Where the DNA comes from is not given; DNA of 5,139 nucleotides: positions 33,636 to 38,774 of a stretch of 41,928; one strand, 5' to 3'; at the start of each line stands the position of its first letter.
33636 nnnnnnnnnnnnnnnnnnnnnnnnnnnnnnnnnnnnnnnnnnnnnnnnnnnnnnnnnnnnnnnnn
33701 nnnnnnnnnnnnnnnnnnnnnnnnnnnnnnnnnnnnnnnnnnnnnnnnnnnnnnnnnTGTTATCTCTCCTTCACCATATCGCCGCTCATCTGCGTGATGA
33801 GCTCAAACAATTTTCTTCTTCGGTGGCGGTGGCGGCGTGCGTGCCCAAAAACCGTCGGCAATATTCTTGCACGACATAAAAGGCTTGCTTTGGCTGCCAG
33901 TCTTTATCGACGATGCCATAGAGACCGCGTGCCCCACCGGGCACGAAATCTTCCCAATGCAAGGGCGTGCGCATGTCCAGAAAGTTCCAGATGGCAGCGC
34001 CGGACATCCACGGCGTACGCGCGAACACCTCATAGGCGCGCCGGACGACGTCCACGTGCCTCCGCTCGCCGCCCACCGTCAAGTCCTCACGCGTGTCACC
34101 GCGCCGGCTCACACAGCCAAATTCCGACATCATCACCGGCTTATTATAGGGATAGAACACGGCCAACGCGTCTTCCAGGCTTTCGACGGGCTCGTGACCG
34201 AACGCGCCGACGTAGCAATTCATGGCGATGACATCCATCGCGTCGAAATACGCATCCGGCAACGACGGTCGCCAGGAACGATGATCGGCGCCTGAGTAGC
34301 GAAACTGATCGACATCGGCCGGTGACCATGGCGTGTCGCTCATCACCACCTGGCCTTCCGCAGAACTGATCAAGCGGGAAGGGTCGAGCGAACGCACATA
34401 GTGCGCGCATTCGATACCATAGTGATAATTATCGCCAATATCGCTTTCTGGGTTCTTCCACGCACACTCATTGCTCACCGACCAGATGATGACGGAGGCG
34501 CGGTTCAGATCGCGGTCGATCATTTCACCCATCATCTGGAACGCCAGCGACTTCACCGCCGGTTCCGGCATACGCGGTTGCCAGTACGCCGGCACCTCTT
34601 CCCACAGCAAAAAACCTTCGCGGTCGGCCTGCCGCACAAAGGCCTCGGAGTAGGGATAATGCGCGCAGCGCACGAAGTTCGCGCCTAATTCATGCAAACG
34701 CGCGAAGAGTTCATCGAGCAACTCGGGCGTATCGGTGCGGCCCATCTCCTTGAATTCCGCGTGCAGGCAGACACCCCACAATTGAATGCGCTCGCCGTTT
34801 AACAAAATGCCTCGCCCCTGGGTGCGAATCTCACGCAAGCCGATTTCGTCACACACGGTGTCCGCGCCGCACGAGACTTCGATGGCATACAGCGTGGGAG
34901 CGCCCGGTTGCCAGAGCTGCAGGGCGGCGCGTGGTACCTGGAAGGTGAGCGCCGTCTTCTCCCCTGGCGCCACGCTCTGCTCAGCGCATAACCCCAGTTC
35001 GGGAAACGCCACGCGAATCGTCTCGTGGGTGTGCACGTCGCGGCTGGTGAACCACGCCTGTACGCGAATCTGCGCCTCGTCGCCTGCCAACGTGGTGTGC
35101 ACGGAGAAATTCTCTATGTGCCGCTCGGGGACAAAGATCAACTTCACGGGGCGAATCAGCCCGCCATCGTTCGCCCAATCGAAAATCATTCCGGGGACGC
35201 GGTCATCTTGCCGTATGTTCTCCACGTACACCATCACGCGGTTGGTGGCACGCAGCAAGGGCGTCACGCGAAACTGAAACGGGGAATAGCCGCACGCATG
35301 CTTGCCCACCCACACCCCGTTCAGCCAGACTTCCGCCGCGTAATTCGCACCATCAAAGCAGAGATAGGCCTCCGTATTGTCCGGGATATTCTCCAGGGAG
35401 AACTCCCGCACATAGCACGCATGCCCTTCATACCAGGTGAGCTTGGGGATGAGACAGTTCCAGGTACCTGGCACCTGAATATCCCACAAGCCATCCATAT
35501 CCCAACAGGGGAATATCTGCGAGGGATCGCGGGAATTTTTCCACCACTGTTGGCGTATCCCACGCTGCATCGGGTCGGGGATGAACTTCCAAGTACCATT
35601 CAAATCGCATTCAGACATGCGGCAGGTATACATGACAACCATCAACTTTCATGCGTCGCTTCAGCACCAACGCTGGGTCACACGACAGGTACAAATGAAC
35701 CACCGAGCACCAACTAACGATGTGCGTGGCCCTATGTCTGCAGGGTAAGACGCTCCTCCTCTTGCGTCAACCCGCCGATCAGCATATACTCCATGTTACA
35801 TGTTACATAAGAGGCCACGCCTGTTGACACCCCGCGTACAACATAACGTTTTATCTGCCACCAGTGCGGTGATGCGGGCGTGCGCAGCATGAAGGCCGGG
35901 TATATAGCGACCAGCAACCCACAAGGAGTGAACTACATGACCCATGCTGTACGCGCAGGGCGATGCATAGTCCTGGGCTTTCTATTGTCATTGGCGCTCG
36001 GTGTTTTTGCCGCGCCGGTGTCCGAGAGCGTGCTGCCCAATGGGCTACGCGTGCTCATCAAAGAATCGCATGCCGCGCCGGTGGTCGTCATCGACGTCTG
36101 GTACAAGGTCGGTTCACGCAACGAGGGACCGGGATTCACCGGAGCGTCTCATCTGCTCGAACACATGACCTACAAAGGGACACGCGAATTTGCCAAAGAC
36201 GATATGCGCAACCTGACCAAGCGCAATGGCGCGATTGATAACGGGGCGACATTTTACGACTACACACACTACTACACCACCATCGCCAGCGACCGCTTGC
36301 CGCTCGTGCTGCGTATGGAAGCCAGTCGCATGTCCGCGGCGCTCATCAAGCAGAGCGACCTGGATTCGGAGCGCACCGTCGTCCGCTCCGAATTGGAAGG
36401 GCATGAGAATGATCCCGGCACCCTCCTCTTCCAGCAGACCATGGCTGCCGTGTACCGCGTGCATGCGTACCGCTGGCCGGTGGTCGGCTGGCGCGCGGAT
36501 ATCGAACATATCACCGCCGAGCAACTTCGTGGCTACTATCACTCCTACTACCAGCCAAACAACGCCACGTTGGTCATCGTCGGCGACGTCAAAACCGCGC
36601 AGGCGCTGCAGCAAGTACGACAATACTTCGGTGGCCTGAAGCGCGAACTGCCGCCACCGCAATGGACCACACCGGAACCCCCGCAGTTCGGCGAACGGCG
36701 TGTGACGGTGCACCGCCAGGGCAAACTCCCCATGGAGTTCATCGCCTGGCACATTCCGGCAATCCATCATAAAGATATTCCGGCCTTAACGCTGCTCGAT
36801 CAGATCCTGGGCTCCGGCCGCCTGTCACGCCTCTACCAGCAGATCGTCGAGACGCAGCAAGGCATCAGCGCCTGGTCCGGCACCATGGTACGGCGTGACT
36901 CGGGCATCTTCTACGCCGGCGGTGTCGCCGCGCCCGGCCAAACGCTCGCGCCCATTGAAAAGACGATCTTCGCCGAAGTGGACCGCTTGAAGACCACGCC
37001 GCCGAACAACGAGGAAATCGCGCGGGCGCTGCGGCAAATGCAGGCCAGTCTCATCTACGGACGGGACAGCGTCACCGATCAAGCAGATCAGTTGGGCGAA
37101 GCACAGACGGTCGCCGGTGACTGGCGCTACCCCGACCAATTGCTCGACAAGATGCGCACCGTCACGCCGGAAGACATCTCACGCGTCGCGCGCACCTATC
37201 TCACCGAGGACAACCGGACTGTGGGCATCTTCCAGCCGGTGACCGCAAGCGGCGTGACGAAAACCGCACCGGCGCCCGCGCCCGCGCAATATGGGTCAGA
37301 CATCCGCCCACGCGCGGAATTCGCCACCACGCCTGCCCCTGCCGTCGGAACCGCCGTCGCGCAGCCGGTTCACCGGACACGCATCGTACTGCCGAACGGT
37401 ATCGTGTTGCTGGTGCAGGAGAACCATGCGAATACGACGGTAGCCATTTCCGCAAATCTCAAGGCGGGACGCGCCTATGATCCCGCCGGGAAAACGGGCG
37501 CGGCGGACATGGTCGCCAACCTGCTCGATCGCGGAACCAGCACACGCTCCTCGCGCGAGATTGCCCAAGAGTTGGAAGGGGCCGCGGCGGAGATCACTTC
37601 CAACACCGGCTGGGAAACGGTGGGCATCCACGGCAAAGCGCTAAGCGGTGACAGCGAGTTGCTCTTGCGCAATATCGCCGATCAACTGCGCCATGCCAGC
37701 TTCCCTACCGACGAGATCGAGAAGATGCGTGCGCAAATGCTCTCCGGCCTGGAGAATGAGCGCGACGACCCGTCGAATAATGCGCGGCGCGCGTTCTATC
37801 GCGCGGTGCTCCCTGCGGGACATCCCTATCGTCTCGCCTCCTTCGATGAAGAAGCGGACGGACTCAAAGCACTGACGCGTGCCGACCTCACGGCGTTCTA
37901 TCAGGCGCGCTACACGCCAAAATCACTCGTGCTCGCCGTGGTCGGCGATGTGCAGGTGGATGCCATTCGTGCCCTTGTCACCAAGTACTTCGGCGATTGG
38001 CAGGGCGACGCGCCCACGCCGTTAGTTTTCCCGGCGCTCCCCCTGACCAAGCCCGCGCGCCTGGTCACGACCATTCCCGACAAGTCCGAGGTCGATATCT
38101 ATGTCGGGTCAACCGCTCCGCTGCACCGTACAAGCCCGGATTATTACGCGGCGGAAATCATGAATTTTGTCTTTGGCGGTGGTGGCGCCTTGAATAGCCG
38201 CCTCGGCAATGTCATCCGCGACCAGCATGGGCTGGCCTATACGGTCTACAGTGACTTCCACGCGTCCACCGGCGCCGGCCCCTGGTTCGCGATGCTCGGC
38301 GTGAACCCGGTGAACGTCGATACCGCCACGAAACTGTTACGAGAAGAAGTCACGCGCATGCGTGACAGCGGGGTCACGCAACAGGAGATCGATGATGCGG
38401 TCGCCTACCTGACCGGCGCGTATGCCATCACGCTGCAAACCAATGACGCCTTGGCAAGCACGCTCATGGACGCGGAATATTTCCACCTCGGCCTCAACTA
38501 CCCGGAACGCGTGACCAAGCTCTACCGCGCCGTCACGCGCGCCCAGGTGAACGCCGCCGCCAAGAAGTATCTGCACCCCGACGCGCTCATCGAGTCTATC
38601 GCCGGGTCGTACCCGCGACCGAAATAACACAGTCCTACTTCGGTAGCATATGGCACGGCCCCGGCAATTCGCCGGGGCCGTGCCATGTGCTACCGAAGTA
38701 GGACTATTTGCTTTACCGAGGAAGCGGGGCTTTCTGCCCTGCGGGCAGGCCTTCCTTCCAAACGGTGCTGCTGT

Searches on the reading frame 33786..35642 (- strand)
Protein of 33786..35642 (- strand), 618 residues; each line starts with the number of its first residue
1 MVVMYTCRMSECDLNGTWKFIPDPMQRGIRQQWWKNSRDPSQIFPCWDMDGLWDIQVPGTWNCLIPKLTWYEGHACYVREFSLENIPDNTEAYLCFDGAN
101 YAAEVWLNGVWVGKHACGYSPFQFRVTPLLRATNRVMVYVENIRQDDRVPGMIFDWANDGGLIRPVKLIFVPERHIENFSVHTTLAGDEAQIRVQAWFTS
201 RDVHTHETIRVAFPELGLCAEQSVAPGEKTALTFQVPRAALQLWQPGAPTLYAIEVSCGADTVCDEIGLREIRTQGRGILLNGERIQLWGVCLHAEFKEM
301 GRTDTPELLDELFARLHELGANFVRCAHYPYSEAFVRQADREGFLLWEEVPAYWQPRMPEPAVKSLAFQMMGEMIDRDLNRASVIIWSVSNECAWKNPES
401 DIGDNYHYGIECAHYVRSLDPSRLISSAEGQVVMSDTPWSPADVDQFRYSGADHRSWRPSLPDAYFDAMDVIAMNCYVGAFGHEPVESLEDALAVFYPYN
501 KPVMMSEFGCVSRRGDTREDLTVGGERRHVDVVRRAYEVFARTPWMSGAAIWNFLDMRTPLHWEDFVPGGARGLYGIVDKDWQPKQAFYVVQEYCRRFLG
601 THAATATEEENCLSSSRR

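Call 21: search_protein_families(library=pfam, proteins=[window:33786-35642:-], max_evalue=0.00001)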
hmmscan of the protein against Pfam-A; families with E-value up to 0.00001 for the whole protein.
window:33786-35642:- (618 aa): 4 families
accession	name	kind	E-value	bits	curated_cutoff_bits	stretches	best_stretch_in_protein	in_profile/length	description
PF02836.23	Glyco_hydro_2_C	-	6.8e-22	78.4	21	1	276-595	5-297/302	Glycosyl hydrolases family 2, TIM barrel domain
PF02837.24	Glyco_hydro_2_N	-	1.7e-19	70.9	28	1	14-171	4-168/169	Glycosyl hydrolases family 2, sugar binding domain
PF22666.2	Glyco_hydro_2_N2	-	5.9e-07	30.1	27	1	69-142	43-119/167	Glycosyl hydrolase 2 galactose-binding domain-like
PF00703.27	Glyco_hydro_2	-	5.2e-06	27.6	23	1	175-270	2-109/109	Glycosyl hydrolases family 2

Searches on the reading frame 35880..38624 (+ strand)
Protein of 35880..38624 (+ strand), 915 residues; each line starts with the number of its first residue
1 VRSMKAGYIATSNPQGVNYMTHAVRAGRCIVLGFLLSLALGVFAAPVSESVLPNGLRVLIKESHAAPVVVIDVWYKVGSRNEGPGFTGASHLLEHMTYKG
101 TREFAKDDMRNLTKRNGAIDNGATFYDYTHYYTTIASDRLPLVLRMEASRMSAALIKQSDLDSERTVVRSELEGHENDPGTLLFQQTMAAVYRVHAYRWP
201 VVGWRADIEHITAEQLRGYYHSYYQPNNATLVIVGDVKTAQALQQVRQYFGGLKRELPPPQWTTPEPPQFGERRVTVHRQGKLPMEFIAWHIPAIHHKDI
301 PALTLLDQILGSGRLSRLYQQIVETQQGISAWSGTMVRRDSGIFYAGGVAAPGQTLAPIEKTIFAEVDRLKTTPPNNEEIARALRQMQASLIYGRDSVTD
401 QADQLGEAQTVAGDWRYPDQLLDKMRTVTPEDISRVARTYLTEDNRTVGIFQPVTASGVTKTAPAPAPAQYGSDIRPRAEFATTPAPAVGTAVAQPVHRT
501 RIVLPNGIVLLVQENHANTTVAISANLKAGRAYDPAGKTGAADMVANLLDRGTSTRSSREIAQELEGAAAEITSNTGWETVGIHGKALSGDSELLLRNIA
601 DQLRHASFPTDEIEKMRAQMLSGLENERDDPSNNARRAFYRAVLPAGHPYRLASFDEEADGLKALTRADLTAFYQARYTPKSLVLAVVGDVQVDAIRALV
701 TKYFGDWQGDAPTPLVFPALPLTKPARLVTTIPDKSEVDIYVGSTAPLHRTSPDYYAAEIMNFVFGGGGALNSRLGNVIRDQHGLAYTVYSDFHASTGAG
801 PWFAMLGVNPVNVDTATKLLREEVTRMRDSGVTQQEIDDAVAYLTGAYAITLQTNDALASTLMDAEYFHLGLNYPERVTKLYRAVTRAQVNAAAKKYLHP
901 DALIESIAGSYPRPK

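Call 31: search_protein_families(library=pfam, proteins=[window:35880-38624:+], max_evalue=0.00001)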
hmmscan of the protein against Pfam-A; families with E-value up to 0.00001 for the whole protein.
window:35880-38624:+ (915 aa): 2 families
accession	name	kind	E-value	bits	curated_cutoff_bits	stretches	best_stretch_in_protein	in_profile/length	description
PF05193.26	Peptidase_M16_C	-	1.9e-76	256.4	23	2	211-387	2-181/181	Peptidase M16 inactive domain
PF00675.25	Peptidase_M16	-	5.5e-34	117.7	22.3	2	57-198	1-142/149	Insulinase (Peptidase family M16)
